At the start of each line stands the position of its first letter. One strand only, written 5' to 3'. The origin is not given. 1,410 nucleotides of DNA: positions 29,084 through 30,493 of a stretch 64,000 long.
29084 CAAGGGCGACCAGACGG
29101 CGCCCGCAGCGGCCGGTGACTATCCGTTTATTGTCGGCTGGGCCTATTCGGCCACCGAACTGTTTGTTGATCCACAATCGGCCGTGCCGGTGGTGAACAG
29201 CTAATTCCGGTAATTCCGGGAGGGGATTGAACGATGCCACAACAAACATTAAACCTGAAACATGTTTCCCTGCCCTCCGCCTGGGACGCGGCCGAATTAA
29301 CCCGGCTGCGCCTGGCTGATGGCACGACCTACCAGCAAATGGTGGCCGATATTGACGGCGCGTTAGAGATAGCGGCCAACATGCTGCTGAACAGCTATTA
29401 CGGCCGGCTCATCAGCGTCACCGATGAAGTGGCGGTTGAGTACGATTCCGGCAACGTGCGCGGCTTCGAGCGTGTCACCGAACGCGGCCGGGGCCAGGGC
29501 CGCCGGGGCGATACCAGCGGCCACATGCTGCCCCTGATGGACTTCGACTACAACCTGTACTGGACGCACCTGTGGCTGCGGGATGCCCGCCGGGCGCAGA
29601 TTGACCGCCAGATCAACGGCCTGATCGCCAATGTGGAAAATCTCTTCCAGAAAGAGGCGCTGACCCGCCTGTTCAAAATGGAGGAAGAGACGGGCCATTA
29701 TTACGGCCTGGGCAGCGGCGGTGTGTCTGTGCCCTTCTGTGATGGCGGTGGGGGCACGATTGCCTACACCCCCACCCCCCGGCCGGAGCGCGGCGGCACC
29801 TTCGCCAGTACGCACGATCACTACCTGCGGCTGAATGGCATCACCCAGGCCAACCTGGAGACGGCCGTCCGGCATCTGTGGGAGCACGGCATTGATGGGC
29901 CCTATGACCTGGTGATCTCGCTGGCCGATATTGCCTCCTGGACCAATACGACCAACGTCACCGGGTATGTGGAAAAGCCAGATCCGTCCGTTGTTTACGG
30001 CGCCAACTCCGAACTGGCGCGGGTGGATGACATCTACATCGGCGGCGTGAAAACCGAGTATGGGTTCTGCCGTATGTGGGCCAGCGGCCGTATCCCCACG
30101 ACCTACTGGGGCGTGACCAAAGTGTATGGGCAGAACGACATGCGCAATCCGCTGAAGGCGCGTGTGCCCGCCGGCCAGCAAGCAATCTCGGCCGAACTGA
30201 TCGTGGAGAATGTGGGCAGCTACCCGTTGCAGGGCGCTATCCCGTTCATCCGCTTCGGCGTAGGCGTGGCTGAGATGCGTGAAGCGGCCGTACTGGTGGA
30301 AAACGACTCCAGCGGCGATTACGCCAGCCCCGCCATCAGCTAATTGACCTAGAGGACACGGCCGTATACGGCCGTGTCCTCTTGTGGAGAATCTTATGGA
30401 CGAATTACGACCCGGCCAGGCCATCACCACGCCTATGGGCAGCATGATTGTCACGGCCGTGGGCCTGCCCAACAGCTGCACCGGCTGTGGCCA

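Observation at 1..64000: The palindromic octamer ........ is massively over-represented (HIP1-like), and even denser in the prophage than in the host flanks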

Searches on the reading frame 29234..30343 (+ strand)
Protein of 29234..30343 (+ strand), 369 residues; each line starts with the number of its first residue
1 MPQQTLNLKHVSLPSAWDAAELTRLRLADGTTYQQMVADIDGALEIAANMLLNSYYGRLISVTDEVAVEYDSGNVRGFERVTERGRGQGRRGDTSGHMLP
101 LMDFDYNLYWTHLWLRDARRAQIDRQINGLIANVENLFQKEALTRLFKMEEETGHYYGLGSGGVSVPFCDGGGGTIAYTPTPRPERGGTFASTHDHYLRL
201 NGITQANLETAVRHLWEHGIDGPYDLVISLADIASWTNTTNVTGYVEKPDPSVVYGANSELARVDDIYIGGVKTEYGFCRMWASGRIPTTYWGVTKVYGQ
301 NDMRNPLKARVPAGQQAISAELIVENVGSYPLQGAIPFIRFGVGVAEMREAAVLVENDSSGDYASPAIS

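Call 18: search_protein_families(library=phrogs, proteins=[window:29234-30343:+])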
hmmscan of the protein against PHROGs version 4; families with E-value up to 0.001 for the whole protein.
window:29234-30343:+ (369 aa): 1 family
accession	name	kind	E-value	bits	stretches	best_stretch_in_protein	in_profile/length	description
phrog_3990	-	head and packaging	8.2e-20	72.2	1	27-367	32-381/390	major head protein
